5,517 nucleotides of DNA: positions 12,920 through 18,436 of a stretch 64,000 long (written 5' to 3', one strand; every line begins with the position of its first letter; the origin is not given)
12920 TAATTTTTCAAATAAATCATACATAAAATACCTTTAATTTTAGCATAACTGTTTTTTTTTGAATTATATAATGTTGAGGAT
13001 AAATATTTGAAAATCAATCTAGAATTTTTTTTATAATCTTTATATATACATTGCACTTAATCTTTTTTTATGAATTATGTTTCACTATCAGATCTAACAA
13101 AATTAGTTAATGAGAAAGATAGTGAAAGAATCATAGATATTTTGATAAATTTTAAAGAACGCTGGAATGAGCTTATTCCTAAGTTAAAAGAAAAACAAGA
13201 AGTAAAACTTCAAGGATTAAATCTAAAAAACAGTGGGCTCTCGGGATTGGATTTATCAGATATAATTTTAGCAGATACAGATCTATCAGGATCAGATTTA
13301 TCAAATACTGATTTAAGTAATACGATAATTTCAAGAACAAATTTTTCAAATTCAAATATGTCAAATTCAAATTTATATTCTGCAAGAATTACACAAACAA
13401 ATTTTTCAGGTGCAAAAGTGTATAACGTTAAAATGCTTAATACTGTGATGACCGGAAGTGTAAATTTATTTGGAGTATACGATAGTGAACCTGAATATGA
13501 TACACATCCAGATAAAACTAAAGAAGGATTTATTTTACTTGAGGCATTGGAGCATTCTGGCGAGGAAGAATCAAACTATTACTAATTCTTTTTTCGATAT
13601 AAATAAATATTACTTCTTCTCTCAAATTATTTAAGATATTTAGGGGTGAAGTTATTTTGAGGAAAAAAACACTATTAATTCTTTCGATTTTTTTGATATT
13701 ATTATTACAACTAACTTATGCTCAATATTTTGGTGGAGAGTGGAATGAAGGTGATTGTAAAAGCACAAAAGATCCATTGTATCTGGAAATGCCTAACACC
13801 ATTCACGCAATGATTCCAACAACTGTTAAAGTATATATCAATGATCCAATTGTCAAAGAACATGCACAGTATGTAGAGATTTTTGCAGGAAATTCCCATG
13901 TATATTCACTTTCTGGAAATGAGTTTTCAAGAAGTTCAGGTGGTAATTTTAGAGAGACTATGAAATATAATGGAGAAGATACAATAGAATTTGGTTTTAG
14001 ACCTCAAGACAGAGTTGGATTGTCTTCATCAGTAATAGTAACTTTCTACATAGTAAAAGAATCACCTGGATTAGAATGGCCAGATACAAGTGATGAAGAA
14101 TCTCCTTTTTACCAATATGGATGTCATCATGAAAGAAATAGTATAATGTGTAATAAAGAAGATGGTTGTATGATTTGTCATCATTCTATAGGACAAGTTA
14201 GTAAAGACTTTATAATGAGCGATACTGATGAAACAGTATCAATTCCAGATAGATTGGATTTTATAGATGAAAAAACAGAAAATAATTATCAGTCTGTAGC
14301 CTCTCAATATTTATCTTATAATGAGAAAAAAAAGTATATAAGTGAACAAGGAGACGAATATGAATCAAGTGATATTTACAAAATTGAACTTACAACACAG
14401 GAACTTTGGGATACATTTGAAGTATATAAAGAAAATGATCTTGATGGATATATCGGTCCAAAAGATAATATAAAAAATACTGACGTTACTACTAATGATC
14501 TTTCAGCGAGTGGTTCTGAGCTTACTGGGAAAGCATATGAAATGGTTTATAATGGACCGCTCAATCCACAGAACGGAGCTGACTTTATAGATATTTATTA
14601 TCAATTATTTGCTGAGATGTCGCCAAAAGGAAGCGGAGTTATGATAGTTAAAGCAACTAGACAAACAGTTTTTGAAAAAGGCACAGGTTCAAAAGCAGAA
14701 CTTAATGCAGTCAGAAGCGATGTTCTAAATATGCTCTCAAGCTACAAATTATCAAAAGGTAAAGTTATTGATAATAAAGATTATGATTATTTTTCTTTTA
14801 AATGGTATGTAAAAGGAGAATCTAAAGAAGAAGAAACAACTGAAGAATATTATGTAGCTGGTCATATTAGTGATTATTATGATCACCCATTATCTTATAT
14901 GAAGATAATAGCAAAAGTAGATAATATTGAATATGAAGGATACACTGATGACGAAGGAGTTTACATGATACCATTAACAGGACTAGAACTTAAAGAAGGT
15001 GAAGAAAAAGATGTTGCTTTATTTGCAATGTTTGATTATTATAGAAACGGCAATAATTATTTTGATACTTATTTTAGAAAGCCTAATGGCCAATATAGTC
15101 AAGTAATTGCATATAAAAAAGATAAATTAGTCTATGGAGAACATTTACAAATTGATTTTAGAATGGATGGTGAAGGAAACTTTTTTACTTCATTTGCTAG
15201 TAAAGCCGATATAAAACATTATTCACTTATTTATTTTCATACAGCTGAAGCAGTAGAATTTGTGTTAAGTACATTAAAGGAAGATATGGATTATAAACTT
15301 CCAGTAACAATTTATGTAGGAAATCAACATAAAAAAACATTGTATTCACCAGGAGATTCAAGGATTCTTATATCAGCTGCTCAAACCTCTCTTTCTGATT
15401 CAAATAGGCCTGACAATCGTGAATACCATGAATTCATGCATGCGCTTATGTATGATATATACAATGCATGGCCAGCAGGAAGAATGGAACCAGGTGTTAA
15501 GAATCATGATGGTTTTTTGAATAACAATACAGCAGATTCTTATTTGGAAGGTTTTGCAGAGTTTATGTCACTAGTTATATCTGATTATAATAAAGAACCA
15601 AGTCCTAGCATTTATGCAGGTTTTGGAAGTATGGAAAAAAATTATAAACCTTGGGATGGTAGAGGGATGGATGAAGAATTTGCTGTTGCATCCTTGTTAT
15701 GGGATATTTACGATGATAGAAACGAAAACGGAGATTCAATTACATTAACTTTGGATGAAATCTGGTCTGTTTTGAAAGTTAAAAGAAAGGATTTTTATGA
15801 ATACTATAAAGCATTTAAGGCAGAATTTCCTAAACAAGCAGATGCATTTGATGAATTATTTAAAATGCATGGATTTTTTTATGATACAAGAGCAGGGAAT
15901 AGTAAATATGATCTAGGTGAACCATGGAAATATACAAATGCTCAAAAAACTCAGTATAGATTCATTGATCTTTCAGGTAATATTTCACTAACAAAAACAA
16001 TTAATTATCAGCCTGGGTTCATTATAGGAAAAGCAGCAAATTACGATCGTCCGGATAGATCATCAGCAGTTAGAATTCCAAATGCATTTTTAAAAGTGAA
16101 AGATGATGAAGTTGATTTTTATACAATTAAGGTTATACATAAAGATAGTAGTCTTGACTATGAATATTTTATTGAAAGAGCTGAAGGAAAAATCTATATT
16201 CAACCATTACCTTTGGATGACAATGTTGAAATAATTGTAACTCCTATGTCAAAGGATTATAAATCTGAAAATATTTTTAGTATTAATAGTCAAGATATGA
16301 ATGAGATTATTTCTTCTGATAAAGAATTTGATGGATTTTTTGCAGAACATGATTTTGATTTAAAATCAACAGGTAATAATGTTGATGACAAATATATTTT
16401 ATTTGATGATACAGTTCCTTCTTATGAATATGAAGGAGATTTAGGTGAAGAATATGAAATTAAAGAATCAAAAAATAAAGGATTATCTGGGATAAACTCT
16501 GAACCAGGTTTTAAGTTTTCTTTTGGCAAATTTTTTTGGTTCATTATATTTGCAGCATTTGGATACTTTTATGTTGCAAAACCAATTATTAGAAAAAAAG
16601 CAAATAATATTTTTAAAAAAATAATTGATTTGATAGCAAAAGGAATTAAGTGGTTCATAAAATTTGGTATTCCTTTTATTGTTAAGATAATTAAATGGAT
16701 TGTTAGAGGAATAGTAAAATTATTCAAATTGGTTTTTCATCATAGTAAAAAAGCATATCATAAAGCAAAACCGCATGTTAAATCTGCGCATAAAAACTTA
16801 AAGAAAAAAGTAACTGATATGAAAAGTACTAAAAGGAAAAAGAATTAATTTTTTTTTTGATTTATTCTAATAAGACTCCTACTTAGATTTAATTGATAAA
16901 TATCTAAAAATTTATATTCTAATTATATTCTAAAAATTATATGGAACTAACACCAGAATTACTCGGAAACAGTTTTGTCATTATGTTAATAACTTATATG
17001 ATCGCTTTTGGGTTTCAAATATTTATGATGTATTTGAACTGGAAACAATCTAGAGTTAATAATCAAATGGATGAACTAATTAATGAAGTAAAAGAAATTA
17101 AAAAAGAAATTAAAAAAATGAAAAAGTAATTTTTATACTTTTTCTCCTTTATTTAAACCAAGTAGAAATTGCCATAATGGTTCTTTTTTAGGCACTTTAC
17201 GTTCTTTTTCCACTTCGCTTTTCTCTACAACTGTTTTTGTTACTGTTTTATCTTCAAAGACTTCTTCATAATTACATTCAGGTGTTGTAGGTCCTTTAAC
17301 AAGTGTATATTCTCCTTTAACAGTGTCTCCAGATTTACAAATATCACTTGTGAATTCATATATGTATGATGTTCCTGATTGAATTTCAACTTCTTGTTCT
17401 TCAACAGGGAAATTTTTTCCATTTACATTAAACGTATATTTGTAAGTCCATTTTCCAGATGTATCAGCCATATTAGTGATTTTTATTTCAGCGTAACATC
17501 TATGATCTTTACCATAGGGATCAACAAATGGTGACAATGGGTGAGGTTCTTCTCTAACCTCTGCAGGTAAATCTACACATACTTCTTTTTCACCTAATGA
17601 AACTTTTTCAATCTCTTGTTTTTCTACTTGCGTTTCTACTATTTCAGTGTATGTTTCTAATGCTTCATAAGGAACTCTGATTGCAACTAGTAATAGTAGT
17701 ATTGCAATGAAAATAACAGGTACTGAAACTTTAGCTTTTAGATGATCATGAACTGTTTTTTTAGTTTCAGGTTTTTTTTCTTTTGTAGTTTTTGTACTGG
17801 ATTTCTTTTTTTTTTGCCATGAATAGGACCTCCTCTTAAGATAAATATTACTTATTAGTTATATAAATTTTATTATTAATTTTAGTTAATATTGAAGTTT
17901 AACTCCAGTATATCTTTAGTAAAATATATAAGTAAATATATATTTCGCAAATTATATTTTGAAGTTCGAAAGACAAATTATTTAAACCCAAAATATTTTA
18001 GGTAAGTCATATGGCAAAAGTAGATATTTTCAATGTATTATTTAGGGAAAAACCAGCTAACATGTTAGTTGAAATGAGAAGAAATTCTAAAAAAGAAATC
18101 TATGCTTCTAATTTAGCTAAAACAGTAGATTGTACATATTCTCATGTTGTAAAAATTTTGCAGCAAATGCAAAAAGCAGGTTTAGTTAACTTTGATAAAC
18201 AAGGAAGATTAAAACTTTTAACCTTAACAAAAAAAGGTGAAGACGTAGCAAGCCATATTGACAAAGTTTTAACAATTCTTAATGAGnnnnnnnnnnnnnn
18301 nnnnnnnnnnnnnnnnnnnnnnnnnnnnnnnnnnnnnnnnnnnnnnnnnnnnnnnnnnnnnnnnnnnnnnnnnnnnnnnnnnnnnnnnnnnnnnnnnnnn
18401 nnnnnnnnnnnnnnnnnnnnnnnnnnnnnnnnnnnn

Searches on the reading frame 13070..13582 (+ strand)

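Call 18: search_protein_families(library=pfam, proteins=[window:13070-13582:+], max_evalue=0.01)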
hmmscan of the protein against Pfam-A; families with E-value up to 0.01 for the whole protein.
window:13070-13582:+ (171 aa): 3 families
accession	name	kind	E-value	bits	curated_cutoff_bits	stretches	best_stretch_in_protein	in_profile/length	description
PF00805.28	Pentapeptide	-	5.5e-19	67.8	20.2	3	75-114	1-40/40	Pentapeptide repeats (8 copies)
PF13599.13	Pentapeptide_4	-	3.2e-08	34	38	1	52-117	8-73/78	Pentapeptide repeat region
PF13576.12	Pentapeptide_3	-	8.5e-07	29.5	27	1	73-115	2-47/48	Pentapeptide repeats (9 copies)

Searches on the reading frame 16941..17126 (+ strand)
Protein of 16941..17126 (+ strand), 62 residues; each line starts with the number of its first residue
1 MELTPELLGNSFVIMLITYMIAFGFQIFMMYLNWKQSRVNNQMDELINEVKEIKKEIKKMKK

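Call 18: search_protein_families(library=pfam, proteins=[window:16941-17126:+], max_evalue=0.01)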
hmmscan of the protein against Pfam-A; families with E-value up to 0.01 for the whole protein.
window:16941-17126:+ (62 aa): 1 family
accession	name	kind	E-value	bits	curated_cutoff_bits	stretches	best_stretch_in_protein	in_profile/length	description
PF17561.7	TssO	-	0.0024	18.5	29.2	1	11-61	9-58/148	Type VI secretion system, TssO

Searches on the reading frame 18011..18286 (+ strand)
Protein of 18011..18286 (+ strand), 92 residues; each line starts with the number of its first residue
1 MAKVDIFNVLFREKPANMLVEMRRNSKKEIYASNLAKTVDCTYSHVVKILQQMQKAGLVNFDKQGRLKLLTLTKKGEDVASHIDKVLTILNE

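Call 18: search_protein_families(library=pfam, proteins=[window:18011-18286:+], max_evalue=0.01)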
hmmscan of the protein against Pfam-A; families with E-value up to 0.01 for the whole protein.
window:18011-18286:+ (92 aa): 12 families
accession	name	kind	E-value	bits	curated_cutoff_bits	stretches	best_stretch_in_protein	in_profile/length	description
PF25212.1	HVO_A0114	-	2.6e-06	27.6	27.6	1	6-70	15-77/84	HVO_A0114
PF13463.12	HTH_27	-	1e-05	26.2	22.2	1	27-76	18-68/68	Winged helix DNA-binding domain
PF02082.26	Rrf2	-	8.8e-05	23.1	30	1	18-61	11-55/132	Iron-dependent Transcriptional regulator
PF12793.13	SgrR_N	-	9.3e-05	23.1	24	1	19-79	9-72/115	Sugar transport-related sRNA regulator N-term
PF14947.12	HTH_45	-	0.00016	22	25.5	1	27-87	17-73/77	Winged helix-turn-helix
PF22665.2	DUF6293_C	-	0.00076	20.3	27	1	48-80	66-98/101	DUF6293 C-terminal winged helix domain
PF14277.12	DUF4364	-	0.00096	19.4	26.9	1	40-85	30-75/162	Domain of unknown function (DUF4364)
PF13545.12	HTH_Crp_2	-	0.001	19.4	27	1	30-70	23-62/70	Crp-like helix-turn-helix domain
PF10007.15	DUF2250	-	0.0015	19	24.4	1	24-71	17-64/93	Uncharacterized protein conserved in archaea (DUF2250)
PF01978.25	TrmB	-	0.0052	17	25.6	0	29-64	22-57/68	Sugar-specific transcriptional regulator TrmB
PF13601.12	HTH_34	-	0.0065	17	27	1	26-81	11-70/80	Winged helix DNA-binding domain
PF01090.25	Ribosomal_S19e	-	0.0085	16.3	29.4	1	32-83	82-130/137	Ribosomal protein S19e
